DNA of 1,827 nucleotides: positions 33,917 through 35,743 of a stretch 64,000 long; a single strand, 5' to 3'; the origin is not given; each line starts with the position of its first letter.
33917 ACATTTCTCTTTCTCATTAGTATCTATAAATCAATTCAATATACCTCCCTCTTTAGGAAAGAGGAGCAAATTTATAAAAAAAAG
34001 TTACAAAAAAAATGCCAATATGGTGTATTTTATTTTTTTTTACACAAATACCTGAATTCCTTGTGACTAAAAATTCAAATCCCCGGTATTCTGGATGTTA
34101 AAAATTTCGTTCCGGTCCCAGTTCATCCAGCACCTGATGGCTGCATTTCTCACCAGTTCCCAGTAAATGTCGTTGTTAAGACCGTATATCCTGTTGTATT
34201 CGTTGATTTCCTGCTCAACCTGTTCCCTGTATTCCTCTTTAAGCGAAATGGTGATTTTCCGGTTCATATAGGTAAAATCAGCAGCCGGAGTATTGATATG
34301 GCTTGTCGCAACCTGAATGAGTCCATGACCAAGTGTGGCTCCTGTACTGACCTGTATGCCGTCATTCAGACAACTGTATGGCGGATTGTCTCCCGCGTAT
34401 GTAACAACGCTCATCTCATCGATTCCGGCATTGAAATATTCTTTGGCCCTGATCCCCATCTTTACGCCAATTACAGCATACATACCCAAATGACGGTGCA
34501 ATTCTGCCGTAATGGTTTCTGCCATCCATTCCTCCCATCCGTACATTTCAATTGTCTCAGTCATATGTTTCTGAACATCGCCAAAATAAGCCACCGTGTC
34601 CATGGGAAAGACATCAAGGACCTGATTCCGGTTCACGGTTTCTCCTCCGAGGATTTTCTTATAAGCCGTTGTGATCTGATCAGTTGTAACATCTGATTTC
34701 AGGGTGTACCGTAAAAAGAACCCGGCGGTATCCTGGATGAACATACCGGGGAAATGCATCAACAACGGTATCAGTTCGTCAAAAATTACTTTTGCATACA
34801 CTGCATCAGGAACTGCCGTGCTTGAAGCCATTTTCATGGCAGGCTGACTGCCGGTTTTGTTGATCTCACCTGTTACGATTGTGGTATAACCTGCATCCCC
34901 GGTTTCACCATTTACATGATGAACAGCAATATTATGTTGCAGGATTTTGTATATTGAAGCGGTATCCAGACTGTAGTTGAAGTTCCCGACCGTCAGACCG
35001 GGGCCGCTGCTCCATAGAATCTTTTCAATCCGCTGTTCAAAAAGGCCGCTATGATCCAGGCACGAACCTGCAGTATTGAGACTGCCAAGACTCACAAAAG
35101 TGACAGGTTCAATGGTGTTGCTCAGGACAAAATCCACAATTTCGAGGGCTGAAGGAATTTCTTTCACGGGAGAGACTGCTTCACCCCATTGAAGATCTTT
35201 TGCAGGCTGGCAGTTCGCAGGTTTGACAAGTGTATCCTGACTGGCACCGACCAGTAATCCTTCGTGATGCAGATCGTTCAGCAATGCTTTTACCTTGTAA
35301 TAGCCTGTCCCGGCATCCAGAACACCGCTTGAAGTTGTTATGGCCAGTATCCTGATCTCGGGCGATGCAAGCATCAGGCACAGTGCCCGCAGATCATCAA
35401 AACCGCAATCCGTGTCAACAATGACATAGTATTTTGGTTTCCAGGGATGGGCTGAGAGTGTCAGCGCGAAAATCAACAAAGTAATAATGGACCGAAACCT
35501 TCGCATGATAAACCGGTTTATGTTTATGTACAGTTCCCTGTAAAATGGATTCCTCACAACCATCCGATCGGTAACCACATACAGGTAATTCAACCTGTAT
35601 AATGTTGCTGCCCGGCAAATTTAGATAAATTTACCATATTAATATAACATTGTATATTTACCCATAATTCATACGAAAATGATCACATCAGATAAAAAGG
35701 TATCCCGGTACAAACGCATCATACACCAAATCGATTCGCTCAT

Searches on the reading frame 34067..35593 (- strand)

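Call 72: search_protein_families(library=pfam, proteins=[window:34067-35593:-], max_evalue=0.0001)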
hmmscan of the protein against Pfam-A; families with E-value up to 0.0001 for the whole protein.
window:34067-35593:- (508 aa): 2 families
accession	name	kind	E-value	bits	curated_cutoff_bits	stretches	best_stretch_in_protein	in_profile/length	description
PF02663.19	FmdE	-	2.2e-14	54.1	22.9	1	365-499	1-133/133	FmdE, Molybdenum formylmethanofuran dehydrogenase operon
PF01156.24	IU_nuc_hydro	-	3.5e-12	47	34.2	1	57-224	1-181/297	Inosine-uridine preferring nucleoside hydrolase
